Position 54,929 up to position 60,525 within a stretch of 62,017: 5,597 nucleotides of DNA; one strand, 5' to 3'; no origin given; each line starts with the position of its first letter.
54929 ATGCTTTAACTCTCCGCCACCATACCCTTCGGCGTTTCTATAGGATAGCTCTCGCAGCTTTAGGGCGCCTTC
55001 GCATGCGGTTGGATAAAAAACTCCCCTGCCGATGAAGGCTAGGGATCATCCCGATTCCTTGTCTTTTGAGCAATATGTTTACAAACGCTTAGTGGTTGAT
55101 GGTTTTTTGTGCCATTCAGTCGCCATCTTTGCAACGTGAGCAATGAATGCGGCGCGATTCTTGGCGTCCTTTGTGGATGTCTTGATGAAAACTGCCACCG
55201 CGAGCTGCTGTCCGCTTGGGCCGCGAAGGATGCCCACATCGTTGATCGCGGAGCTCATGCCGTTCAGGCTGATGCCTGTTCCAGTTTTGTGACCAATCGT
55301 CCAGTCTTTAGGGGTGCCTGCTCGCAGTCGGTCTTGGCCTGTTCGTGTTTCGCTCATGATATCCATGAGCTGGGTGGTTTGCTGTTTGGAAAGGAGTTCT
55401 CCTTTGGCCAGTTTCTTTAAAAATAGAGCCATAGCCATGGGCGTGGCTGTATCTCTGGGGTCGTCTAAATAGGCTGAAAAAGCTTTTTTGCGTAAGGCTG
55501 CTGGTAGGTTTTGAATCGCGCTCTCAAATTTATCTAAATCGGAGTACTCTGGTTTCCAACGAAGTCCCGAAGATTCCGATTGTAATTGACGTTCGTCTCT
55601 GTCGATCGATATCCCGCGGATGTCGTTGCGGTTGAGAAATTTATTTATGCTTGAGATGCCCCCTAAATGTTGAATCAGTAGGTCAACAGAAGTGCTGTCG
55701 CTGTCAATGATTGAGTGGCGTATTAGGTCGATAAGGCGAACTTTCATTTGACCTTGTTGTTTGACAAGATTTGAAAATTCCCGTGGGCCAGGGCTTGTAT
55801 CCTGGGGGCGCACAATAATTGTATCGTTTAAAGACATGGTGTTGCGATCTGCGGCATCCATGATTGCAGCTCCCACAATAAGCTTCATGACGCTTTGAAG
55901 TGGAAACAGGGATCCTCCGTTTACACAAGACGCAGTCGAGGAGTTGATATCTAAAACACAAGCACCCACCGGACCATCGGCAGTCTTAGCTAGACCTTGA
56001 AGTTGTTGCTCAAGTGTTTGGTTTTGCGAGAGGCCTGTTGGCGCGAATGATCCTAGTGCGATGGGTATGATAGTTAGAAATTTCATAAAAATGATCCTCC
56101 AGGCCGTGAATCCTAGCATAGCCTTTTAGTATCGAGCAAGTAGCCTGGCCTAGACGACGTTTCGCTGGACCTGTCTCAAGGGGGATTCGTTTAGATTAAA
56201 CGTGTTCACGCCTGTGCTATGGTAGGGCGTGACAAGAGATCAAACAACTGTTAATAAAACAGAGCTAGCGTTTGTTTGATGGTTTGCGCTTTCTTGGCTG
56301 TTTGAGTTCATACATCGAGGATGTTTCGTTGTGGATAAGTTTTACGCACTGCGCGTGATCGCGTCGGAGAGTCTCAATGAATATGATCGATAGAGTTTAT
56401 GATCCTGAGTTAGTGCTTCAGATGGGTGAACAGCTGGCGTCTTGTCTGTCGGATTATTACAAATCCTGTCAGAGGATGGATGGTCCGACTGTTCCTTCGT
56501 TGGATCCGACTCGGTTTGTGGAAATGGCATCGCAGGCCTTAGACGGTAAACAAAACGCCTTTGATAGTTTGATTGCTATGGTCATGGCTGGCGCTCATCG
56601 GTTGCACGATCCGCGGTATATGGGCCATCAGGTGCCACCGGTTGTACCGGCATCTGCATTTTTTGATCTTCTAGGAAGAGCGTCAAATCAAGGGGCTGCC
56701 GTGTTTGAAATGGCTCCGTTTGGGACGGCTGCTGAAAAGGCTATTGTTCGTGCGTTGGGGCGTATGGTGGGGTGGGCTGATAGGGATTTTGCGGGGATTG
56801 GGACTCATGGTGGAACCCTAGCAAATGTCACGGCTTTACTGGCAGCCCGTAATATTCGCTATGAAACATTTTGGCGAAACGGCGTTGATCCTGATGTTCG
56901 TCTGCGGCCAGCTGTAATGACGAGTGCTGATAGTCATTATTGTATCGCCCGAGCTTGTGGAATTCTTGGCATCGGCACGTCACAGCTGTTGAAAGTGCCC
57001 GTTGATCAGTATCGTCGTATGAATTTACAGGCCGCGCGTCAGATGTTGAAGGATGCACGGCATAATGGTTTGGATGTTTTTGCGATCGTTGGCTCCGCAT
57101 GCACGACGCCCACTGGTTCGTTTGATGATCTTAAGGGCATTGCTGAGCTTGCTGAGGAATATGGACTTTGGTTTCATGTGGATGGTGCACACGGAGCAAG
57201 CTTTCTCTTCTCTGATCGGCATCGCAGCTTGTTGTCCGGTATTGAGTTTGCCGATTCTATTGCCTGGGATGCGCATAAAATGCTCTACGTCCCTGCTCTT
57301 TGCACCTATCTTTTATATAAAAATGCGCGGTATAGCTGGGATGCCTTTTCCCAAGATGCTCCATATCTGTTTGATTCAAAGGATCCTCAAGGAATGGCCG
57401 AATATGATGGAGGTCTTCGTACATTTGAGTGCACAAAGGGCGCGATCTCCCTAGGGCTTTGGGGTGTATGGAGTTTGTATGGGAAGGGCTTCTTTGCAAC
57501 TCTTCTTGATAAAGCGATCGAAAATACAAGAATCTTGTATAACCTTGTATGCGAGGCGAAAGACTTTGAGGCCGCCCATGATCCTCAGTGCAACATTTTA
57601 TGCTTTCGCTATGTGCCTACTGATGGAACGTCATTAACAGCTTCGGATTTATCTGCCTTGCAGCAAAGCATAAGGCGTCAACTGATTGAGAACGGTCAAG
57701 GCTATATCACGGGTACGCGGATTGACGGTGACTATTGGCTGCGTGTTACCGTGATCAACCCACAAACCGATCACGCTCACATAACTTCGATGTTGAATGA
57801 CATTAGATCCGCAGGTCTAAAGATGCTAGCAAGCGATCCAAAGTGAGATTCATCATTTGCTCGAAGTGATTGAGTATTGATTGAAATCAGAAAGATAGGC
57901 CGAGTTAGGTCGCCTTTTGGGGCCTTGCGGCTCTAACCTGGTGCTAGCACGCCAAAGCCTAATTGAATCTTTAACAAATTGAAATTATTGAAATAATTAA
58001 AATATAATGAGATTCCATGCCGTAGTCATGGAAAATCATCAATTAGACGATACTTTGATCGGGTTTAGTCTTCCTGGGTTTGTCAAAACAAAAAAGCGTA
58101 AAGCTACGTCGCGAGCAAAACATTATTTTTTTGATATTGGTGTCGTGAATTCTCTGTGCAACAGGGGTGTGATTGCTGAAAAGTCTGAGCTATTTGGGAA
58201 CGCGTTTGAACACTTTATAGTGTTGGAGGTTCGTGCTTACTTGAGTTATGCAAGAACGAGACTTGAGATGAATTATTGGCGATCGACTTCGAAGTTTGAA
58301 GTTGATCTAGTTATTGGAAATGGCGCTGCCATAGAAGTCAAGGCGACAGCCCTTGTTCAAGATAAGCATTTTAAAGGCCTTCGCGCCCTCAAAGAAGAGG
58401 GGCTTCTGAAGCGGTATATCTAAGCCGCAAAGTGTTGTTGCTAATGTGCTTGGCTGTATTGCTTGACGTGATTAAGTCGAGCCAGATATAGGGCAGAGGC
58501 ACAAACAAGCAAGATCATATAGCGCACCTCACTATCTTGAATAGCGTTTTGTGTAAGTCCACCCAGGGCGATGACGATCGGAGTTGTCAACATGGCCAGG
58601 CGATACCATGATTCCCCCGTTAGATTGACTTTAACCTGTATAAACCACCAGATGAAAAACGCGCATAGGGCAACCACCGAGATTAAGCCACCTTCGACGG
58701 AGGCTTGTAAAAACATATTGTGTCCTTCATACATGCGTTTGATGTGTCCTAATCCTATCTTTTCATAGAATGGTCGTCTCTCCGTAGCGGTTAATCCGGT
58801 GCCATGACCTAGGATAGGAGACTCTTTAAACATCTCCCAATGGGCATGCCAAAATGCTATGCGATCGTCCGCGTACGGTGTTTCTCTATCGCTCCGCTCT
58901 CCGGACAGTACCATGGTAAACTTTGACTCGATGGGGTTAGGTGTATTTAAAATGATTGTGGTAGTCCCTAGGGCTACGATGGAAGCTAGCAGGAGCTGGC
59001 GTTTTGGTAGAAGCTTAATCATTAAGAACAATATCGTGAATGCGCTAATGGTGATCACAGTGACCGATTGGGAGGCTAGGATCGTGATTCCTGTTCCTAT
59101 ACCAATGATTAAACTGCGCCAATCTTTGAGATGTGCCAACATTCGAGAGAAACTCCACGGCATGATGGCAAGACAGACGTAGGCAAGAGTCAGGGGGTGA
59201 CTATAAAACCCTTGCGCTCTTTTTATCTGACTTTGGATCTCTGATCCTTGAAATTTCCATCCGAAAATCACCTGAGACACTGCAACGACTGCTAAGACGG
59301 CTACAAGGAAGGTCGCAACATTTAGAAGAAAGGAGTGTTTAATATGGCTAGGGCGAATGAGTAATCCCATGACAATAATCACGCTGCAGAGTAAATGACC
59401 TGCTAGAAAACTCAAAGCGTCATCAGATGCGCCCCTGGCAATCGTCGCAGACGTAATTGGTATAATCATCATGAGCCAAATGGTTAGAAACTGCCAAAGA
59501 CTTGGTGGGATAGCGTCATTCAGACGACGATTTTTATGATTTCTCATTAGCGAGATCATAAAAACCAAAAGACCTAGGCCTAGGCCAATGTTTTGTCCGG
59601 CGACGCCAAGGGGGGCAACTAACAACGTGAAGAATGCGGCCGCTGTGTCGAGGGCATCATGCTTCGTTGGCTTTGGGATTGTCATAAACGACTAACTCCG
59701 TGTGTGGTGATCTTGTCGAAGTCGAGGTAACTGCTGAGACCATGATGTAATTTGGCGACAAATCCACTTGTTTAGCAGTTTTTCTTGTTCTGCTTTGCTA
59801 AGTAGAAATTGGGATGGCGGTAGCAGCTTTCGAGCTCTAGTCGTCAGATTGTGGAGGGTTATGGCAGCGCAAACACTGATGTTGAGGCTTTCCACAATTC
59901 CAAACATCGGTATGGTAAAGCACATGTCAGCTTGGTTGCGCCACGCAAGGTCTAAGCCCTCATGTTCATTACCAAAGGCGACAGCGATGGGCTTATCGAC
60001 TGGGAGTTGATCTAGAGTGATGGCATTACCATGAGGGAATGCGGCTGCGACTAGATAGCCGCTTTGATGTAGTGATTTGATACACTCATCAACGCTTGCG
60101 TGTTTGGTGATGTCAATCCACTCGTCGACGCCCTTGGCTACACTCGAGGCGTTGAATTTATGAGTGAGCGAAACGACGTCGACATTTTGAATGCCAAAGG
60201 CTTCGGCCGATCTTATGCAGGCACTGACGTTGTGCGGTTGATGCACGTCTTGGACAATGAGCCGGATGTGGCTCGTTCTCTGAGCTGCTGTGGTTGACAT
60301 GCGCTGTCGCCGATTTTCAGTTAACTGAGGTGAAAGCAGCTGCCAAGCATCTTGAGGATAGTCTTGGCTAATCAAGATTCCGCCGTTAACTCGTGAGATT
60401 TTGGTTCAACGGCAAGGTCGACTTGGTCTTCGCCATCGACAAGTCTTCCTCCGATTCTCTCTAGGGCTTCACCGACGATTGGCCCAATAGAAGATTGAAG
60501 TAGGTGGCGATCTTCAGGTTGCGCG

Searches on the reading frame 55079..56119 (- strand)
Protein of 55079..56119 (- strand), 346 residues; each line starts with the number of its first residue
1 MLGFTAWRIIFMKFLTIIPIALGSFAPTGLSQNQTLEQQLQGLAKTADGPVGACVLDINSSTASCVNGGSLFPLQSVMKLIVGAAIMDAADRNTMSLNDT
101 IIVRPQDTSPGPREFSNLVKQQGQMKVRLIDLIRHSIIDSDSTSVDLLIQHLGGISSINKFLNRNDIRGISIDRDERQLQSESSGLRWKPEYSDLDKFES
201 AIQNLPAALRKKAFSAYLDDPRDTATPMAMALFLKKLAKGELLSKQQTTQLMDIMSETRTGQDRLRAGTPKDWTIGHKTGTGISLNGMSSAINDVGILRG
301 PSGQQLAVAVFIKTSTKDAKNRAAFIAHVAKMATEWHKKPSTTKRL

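Call 10: search_protein_families(library=pfam, proteins=[window:55079-56119:-], max_evalue=0.001)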
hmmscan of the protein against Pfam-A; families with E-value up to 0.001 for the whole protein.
window:55079-56119:- (346 aa): 3 families
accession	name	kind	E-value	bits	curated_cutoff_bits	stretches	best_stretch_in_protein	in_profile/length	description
PF13354.11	Beta-lactamase2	-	7.4e-43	146.8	22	1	54-311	3-213/214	Beta-lactamase enzyme family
PF00144.29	Beta-lactamase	-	5.6e-13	49.2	27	2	213-330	206-328/329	Beta-lactamase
PF00905.27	Transpeptidase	-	0.0001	22.1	22.1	1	76-325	44-293/299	Penicillin binding protein transpeptidase domain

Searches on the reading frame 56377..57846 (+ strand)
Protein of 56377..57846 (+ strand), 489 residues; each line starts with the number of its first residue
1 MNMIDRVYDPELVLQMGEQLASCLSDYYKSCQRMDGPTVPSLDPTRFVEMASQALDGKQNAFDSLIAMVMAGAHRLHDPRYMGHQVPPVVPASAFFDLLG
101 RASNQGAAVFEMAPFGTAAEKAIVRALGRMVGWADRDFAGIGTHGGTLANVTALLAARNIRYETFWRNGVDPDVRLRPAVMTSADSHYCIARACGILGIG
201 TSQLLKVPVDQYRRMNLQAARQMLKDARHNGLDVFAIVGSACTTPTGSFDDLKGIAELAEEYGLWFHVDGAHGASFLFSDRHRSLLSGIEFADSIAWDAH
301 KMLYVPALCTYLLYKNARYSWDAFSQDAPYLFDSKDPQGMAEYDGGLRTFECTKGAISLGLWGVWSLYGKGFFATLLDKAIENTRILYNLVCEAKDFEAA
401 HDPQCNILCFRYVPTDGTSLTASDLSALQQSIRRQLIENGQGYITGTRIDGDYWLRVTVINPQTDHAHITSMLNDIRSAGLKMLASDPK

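Call 10: search_protein_families(library=pfam, proteins=[window:56377-57846:+], max_evalue=0.001)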
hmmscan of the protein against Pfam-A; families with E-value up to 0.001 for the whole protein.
window:56377-57846:+ (489 aa): 2 families
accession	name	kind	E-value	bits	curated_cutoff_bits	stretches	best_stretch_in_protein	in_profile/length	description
PF00282.25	Pyridoxal_deC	-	2.1e-52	178.6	27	1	68-412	29-374/375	Pyridoxal-dependent decarboxylase conserved domain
PF01212.27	Beta_elim_lyase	-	0.00047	20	27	1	143-272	53-171/288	Beta-eliminating lyase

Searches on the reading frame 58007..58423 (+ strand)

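Call 10: search_protein_families(library=pfam, proteins=[window:58007-58423:+], max_evalue=0.001)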
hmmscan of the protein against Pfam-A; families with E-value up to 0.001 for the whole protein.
window:58007-58423:+ (138 aa): 1 family
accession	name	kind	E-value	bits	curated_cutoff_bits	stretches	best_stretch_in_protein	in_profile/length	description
PF13635.12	DUF4143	-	1.9e-16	60.6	28.1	1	13-113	54-159/160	Domain of unknown function (DUF4143)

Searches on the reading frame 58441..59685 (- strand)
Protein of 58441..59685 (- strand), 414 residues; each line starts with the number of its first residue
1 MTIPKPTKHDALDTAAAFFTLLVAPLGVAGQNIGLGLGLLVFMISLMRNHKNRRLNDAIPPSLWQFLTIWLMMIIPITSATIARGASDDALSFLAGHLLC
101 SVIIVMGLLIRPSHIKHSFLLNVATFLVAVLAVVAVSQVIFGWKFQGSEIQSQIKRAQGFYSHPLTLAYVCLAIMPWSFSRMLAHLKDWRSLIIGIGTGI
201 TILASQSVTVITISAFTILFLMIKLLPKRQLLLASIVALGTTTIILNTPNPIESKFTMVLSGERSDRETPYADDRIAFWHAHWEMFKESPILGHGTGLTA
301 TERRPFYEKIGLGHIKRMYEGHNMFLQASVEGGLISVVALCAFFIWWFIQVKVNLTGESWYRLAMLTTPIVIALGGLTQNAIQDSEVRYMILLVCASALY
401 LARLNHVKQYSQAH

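Call 10: search_protein_families(library=pfam, proteins=[window:58441-59685:-], max_evalue=0.001)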
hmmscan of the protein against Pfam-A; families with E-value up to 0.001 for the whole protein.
window:58441-59685:- (414 aa): 1 family
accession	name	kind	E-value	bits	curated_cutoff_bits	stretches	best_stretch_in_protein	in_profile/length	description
PF04932.20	Wzy_C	-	2.3e-13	50.6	31.7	1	198-340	6-148/149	O-Antigen ligase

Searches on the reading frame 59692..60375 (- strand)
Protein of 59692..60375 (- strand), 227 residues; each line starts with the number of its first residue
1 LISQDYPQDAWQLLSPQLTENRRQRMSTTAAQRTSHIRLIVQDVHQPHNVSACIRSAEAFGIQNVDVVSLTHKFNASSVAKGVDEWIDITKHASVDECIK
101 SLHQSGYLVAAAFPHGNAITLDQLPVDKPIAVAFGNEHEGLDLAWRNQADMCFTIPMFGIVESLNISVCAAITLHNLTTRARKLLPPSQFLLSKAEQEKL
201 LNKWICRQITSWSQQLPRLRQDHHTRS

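Call 10: search_protein_families(library=pfam, proteins=[window:59692-60375:-], max_evalue=0.001)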
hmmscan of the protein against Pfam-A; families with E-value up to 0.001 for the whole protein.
window:59692-60375:- (227 aa): 1 family
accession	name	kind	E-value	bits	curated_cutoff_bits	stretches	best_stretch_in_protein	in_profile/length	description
PF00588.24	SpoU_methylase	-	5.6e-31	108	29.7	1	37-175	2-142/142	SpoU rRNA Methylase family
